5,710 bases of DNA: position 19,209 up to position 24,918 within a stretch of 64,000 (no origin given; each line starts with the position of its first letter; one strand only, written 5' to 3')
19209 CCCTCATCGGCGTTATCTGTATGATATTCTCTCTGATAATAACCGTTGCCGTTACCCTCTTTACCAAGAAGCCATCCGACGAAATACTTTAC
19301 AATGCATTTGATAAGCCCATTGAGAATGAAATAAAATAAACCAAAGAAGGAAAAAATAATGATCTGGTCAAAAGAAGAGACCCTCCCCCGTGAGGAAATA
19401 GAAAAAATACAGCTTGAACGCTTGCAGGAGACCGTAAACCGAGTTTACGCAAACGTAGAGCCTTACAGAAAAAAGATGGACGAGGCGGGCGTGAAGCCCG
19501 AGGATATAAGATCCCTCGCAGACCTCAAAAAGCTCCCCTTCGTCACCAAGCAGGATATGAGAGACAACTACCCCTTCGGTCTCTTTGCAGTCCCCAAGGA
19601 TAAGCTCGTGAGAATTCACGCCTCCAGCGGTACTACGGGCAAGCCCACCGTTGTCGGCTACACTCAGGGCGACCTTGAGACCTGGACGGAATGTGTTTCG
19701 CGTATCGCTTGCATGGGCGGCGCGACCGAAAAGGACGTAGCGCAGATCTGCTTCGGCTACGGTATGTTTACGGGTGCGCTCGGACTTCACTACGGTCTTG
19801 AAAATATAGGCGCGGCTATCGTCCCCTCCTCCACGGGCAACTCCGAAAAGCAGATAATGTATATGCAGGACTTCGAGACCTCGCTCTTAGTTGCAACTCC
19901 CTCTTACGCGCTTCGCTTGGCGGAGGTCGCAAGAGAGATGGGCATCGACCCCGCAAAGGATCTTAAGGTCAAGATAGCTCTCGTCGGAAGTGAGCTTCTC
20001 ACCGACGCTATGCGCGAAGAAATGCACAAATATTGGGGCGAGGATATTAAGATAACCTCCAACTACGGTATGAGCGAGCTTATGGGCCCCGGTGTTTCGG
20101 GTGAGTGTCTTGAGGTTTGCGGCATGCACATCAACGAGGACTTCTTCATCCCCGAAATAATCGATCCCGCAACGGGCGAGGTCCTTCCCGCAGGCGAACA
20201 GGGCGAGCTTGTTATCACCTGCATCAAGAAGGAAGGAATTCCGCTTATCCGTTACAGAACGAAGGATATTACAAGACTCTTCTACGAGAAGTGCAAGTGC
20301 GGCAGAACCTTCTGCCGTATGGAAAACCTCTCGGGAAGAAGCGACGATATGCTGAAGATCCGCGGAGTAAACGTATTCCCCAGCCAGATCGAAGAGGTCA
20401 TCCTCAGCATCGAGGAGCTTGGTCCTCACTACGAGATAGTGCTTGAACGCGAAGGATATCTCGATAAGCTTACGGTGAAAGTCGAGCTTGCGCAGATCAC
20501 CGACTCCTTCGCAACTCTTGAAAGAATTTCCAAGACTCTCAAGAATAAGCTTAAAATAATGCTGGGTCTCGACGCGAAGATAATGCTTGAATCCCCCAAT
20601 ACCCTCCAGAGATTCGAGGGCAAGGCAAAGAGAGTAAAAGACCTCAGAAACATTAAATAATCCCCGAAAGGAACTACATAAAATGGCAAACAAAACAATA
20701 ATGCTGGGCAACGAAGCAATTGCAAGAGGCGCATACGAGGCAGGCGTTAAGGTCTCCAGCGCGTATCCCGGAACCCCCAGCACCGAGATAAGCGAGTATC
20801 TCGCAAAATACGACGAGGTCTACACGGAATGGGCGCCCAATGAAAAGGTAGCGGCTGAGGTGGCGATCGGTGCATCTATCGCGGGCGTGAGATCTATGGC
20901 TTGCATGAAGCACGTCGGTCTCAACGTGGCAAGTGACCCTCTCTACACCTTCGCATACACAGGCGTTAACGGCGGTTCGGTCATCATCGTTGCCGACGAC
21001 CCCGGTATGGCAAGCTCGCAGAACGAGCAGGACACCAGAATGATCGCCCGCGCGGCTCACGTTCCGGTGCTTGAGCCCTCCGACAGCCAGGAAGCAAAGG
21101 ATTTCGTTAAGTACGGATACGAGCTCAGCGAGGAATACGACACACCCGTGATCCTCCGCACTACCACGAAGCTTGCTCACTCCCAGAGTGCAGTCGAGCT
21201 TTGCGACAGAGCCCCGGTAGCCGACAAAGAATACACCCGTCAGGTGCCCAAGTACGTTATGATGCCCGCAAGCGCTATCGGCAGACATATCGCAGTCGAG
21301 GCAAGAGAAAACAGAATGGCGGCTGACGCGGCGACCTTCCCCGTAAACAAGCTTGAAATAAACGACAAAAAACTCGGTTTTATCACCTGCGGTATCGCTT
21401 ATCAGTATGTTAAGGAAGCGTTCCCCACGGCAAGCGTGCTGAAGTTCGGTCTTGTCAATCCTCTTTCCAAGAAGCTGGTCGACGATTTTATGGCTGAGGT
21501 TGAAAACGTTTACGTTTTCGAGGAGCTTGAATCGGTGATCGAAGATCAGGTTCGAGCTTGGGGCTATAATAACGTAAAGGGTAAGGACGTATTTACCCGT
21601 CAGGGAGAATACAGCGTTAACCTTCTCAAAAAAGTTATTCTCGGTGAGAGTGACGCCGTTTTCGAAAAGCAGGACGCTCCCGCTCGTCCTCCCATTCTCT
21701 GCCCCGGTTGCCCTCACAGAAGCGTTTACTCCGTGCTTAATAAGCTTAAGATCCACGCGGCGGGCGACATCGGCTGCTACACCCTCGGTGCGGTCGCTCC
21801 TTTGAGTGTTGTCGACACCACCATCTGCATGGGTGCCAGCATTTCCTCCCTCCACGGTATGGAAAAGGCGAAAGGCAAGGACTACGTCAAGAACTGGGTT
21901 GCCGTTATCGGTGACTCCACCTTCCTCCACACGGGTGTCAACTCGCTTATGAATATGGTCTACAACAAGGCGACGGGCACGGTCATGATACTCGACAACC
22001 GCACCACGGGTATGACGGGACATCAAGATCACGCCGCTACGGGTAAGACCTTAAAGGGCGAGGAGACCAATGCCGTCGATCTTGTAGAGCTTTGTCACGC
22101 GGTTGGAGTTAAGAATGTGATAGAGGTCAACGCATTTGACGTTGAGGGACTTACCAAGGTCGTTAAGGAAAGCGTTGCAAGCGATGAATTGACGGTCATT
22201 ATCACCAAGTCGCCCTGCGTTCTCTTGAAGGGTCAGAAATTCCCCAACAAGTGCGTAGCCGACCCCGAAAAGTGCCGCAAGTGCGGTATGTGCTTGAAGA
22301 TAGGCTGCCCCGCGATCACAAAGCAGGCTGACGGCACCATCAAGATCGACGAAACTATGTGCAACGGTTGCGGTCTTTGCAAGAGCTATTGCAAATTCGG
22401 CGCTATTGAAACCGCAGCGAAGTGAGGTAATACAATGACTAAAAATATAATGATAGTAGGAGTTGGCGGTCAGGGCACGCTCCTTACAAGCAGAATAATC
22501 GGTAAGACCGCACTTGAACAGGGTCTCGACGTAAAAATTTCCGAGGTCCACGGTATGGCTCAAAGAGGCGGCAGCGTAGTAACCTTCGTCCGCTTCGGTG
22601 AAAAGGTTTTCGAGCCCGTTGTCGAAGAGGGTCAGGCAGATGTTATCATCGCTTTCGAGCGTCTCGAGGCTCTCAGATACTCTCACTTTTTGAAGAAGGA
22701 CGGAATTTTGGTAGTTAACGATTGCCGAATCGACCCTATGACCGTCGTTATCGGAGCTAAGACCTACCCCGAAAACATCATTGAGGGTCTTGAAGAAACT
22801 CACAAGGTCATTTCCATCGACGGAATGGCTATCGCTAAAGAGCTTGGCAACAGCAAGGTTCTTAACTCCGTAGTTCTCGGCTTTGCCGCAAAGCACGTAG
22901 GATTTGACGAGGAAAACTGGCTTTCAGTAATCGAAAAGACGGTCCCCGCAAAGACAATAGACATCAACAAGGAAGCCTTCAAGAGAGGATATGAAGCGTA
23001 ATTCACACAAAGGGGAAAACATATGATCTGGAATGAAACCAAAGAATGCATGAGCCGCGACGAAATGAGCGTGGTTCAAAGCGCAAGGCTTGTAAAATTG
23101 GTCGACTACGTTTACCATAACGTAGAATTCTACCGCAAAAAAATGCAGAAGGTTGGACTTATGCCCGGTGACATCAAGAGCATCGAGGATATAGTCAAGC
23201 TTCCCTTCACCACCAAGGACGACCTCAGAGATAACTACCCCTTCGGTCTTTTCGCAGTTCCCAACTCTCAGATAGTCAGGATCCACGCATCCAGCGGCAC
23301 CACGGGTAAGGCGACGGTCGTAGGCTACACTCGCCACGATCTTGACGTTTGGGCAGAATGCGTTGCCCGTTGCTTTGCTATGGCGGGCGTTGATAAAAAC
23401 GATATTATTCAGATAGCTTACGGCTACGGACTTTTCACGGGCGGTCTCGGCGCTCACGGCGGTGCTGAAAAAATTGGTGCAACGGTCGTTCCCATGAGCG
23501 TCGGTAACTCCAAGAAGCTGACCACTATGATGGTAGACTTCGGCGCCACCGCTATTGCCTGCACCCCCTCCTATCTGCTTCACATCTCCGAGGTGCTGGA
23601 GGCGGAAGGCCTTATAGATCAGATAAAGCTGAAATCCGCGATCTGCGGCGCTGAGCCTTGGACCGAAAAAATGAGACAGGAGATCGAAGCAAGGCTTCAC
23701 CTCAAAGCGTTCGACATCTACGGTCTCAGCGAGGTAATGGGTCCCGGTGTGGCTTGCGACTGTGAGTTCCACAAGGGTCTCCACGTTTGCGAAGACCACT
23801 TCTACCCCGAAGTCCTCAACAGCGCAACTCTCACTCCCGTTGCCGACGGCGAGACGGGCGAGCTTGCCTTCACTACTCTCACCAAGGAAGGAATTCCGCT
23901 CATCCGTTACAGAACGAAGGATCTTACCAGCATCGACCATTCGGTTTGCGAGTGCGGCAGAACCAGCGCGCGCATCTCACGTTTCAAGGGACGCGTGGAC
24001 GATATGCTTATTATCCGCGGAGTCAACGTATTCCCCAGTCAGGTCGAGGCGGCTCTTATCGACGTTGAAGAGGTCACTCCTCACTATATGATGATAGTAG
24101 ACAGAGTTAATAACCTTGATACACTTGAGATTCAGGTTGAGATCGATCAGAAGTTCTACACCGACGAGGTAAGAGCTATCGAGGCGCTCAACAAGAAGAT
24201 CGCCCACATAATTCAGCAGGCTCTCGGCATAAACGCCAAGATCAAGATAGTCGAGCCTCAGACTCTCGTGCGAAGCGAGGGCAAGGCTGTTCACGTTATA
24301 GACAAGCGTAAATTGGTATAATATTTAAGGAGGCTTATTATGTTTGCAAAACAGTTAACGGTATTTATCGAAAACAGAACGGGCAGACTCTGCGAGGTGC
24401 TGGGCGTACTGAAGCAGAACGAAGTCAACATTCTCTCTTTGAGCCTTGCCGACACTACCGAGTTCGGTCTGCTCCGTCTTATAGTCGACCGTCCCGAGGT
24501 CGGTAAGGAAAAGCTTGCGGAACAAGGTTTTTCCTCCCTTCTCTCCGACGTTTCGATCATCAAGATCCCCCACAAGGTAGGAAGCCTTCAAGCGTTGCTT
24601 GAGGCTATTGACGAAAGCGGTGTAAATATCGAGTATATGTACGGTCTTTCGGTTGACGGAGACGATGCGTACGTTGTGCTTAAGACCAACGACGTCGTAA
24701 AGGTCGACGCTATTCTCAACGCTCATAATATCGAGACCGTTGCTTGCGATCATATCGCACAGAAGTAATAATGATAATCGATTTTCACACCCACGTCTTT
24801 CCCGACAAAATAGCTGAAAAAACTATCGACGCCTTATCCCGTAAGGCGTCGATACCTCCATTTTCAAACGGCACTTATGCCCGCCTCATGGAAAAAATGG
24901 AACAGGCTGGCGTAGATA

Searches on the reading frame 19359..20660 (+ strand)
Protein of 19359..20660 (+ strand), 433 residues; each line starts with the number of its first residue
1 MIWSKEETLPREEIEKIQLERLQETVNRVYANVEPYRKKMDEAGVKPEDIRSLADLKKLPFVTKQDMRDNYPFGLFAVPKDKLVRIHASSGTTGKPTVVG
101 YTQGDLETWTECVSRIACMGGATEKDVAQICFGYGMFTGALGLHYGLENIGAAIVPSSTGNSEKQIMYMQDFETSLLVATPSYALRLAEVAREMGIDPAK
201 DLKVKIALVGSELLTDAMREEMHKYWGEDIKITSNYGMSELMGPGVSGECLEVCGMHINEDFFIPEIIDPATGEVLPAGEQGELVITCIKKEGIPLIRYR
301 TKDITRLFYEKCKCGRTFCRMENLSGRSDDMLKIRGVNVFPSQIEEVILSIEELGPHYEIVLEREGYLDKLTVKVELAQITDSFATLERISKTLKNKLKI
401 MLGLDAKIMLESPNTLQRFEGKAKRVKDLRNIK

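Call 7: search_protein_families(library=pfam, proteins=[window:19359-20660:+])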
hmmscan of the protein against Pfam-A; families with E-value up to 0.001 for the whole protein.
window:19359-20660:+ (433 aa): 2 families
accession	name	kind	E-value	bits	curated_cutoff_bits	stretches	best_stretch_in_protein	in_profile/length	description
PF14535.12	AMP-binding_C_2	-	6.8e-29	100.4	25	1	336-430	1-96/96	AMP-binding enzyme C-terminal domain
PF00501.34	AMP-binding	-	1e-14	54.6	29.9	1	77-286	158-374/384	AMP-binding enzyme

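Call 58: search_protein_families(library=ncbifam, proteins=[window:19359-20660:+], max_evalue=1e-10)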
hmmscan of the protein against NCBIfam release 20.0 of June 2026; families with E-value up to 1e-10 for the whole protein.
window:19359-20660:+ (433 aa): 7 families
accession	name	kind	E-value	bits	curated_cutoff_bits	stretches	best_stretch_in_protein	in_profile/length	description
TIGR02155.1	PA_CoA_ligase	equivalog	5.1e-158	526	646.3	1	7-430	1-422/422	phenylacetate--CoA ligase PaaK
NF041878.1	paak_haloarch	equivalog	1.6e-151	504.8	700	1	3-430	2-427/427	phenylacetate--CoA ligase PaaK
NF053551.1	FlxY_rubin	equivalog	3.2e-66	223.8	520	1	9-424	4-413/424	flexirubin biosynthesis putative acyl-CoA ligase FlxY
NF045666.1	DVU1553_fam_AMP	equivalog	1.5e-59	201.7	300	1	5-327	14-330/331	DVU_1553 family AMP-dependent CoA ligase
TIGR03335.1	F390_ftsA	equivalog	6.8e-50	170.1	458.7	1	7-393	7-396/445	coenzyme F390 synthetase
NF041217.1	BagE_FevW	exception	9.7e-38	130.2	800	1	52-395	40-375/424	bagremycin/ferroverdin synthetase BagE/FevW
TIGR02304.1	aden_form_hyp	equivalog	1.6e-13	50.5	251.9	1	163-427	177-425/430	F390 synthetase-related protein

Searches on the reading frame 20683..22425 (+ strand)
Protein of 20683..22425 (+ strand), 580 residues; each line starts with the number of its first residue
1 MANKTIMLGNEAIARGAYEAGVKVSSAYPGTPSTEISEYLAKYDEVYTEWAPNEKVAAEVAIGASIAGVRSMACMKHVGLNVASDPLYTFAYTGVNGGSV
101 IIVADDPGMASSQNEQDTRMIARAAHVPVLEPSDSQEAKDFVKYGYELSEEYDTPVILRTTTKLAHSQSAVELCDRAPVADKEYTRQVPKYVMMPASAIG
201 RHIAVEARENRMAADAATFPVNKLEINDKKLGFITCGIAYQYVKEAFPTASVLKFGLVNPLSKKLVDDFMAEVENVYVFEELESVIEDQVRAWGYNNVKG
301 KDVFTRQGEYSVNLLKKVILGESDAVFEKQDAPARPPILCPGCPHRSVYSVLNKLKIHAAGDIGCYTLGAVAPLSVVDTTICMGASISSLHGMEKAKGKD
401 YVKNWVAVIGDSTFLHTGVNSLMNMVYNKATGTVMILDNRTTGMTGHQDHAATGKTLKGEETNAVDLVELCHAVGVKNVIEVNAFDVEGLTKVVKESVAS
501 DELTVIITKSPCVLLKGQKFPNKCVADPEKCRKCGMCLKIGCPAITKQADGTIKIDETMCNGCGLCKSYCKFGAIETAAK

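Call 7: search_protein_families(library=pfam, proteins=[window:20683-22425:+])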
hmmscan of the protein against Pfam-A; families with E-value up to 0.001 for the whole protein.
window:20683-22425:+ (580 aa): 5 families
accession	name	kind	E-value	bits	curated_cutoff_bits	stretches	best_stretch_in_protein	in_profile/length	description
PF02775.26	TPP_enzyme_C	-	1.6e-21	77.1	21.9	1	362-506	1-149/151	Thiamine pyrophosphate enzyme, C-terminal TPP binding domain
PF01855.24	POR_N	-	3.6e-18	66.6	27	1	16-205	2-203/231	Pyruvate flavodoxin/ferredoxin oxidoreductase, thiamine diP-bdg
PF00037.32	Fer4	-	1e-07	31.9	21.1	1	553-576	1-24/24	4Fe-4S binding domain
PF12837.12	Fer4_6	-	3.2e-05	24.1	25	1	553-575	2-24/24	4Fe-4S binding domain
PF12797.12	Fer4_2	-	0.0004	20.6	24.5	0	553-571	3-21/22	4Fe-4S binding domain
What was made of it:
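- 17780..26785 (+): Regulated operon: SSS transporter (17780-19339), PaaK-like ligase 1 (19359-20660), IorA (20683-22425), IorB (22435-23001), PaaK-like ligase 2 (23023-24321), ACT-pair protein (24340-24768), amidohydrolase (24744-25583), class I/II aminotransferase (25589-26785). A bidirectional terminator lies at 26793-26820. Pfam (call 7).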

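Call 58: search_protein_families(library=ncbifam, proteins=[window:20683-22425:+], max_evalue=1e-10)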
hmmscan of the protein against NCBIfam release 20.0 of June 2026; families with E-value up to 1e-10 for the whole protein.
window:20683-22425:+ (580 aa): 7 families
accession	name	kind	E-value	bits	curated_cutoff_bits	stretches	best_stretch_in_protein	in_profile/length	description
TIGR03336.1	IOR_alpha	equivalog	1.1e-205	684.5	650.9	1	4-575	2-595/595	indolepyruvate ferredoxin oxidoreductase subunit alpha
NF009589.0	PRK13030.1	subfamily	2.3e-33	115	816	1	64-317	113-388/1170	indolepyruvate ferredoxin oxidoreductase family protein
TIGR03710.1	OAFO_sf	subfamily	2.1e-20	72.8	482.75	1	3-181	192-381/561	2-oxoacid:acceptor oxidoreductase subunit alpha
NF009588.0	PRK13029.1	subfamily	1.2e-18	66.4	952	1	68-297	117-366/1196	indolepyruvate ferredoxin oxidoreductase family protein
NF005507.0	PRK07119.1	subfamily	1.6e-17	63.4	399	1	2-176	2-185/352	3-methyl-2-oxobutanoate dehydrogenase subunit VorB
NF006412.0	PRK08659.1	equivalog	1.4e-16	60.7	411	1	3-185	4-197/378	2-oxoacid:acceptor oxidoreductase subunit alpha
NF040682.1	PorA_Arch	equivalog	9.2e-12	44.6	550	1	4-175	3-182/387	pyruvate synthase subunit PorA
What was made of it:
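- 17780..26785 (+): NCBIfam (call 58): IOR alpha and beta pass the equivalog cut-offs.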

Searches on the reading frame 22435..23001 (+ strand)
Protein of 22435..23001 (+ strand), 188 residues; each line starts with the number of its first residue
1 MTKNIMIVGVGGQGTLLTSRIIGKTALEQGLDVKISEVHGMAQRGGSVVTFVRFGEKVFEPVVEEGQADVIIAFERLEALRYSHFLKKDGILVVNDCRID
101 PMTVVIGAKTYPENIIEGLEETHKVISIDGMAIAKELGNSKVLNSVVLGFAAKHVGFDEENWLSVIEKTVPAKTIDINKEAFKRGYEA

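Call 7: search_protein_families(library=pfam, proteins=[window:22435-23001:+])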
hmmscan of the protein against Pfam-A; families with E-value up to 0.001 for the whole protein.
window:22435-23001:+ (188 aa): 1 family
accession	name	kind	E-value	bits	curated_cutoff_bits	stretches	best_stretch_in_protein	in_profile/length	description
PF01558.24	POR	-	6.7e-42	144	27.4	1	11-187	1-173/173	Pyruvate ferredoxin/flavodoxin oxidoreductase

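Call 58: search_protein_families(library=ncbifam, proteins=[window:22435-23001:+], max_evalue=1e-10)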
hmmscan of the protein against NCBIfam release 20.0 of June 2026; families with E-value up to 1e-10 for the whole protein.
window:22435-23001:+ (188 aa): 22 families
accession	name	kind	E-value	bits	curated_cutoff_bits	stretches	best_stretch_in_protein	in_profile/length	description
NF005325.0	PRK06853.1-5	equivalog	7e-79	264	230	1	2-187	3-189/192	indolepyruvate oxidoreductase subunit beta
NF005322.0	PRK06853.1-2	equivalog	3.4e-68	229.3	237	1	3-188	6-192/197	indolepyruvate oxidoreductase subunit beta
NF005323.0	PRK06853.1-3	equivalog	1.9e-58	197.7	238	1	3-187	7-193/197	indolepyruvate oxidoreductase subunit beta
TIGR03334.1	IOR_beta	equivalog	5.8e-57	192.7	205.8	1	4-186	2-188/189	indolepyruvate ferredoxin oxidoreductase subunit beta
NF005326.0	PRK06853.1-6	equivalog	1.9e-45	155.1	348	1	3-186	4-193/202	indolepyruvate oxidoreductase subunit beta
NF005324.0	PRK06853.1-4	equivalog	1.4e-42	145.8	222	1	1-187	1-187/196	indolepyruvate oxidoreductase subunit beta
NF004918.0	PRK06274.1-4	equivalog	5.6e-41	140.5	278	1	1-187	1-190/202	indolepyruvate oxidoreductase subunit beta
NF004915.0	PRK06274.1-1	equivalog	6.3e-40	136.7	274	1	1-187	1-190/194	indolepyruvate oxidoreductase subunit beta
NF004917.0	PRK06274.1-3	equivalog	6.6e-36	124.1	284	1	1-186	1-190/203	indolepyruvate oxidoreductase subunit beta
NF005328.0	PRK06853.2-2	equivalog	2.6e-32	112.1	240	1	4-187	5-181/192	indolepyruvate oxidoreductase subunit beta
NF004916.0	PRK06274.1-2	equivalog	9.4e-31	107.3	227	1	1-155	1-137/178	indolepyruvate oxidoreductase subunit beta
NF005327.0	PRK06853.2-1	equivalog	6.7e-22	78.3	242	1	4-157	5-156/194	indolepyruvate oxidoreductase subunit beta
NF005329.0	PRK06853.2-4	equivalog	1.6e-17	64.3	267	1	4-92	3-97/175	indolepyruvate oxidoreductase subunit beta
NF006211.0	PRK08338.1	equivalog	1.5e-15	57.1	239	1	5-187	3-166/170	2-oxoacid:ferredoxin oxidoreductase subunit gamma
NF040683.1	PorC_Meth_Thtga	equivalog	3.3e-15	56.3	270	1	4-187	3-171/177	pyruvate synthase subunit PorC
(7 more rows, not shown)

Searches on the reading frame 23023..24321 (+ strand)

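Call 7: search_protein_families(library=pfam, proteins=[window:23023-24321:+])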
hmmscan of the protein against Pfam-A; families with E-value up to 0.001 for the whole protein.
window:23023-24321:+ (432 aa): 3 families
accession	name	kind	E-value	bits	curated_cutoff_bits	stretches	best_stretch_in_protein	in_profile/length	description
PF14535.12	AMP-binding_C_2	-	1.4e-31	109.1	25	1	333-429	1-96/96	AMP-binding enzyme C-terminal domain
PF00501.34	AMP-binding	-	2.8e-09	36.7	29.9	1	82-283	162-374/384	AMP-binding enzyme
PF04443.18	LuxE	-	4.9e-07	29.4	24.9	1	230-319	281-369/391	Acyl-protein synthetase, LuxE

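Call 58: search_protein_families(library=ncbifam, proteins=[window:23023-24321:+], max_evalue=1e-10)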
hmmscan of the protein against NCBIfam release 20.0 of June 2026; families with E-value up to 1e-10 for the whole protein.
window:23023-24321:+ (432 aa): 8 families
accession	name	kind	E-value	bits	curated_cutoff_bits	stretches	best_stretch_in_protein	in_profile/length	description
TIGR02155.1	PA_CoA_ligase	equivalog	4.4e-165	549.3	646.3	1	8-429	1-422/422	phenylacetate--CoA ligase PaaK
NF041878.1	paak_haloarch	equivalog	1.1e-155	518.4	700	1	5-429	3-427/427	phenylacetate--CoA ligase PaaK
NF053551.1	FlxY_rubin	equivalog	8.8e-63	212.5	520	1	9-429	3-424/424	flexirubin biosynthesis putative acyl-CoA ligase FlxY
NF045666.1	DVU1553_fam_AMP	equivalog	2.6e-57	194.4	300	1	7-325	15-331/331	DVU_1553 family AMP-dependent CoA ligase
TIGR03335.1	F390_ftsA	equivalog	9.7e-41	139.9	458.7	1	4-381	3-389/445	coenzyme F390 synthetase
NF041217.1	BagE_FevW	exception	3.9e-34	118.3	800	1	52-421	39-398/424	bagremycin/ferroverdin synthetase BagE/FevW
TIGR02304.1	aden_form_hyp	equivalog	2.1e-12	46.8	251.9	1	178-385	190-392/430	F390 synthetase-related protein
NF004837.0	PRK06187.1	subfamily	1.7e-11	43.1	476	0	84-244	172-328/531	long-chain-fatty-acid--CoA ligase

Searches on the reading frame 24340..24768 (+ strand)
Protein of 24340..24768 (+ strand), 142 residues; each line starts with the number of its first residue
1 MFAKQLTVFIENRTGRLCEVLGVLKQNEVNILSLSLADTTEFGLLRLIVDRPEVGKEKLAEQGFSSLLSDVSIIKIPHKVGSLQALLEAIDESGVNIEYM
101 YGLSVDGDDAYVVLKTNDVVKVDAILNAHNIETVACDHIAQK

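Call 7: search_protein_families(library=pfam, proteins=[window:24340-24768:+])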
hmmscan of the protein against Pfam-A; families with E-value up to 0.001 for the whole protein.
window:24340-24768:+ (142 aa): 4 families
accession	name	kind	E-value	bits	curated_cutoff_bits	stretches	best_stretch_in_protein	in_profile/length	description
PF19571.5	ACT_8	-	2e-22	79.9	23.5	1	1-138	1-137/141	ACT domain pair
PF01842.31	ACT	-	8e-10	38.8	27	1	5-43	2-43/66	ACT domain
PF22629.2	ACT_AHAS_ss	-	7.3e-06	26.5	27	0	6-59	1-55/67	AHAS small subunit-like ACT domain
PF13291.12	ACT_4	-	0.00055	21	27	0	3-40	6-43/80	ACT domain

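Call 58: search_protein_families(library=ncbifam, proteins=[window:24340-24768:+], max_evalue=1e-10)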
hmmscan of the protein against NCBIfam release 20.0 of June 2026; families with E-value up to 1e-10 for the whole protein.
window:24340-24768:+ (142 aa): 0 families
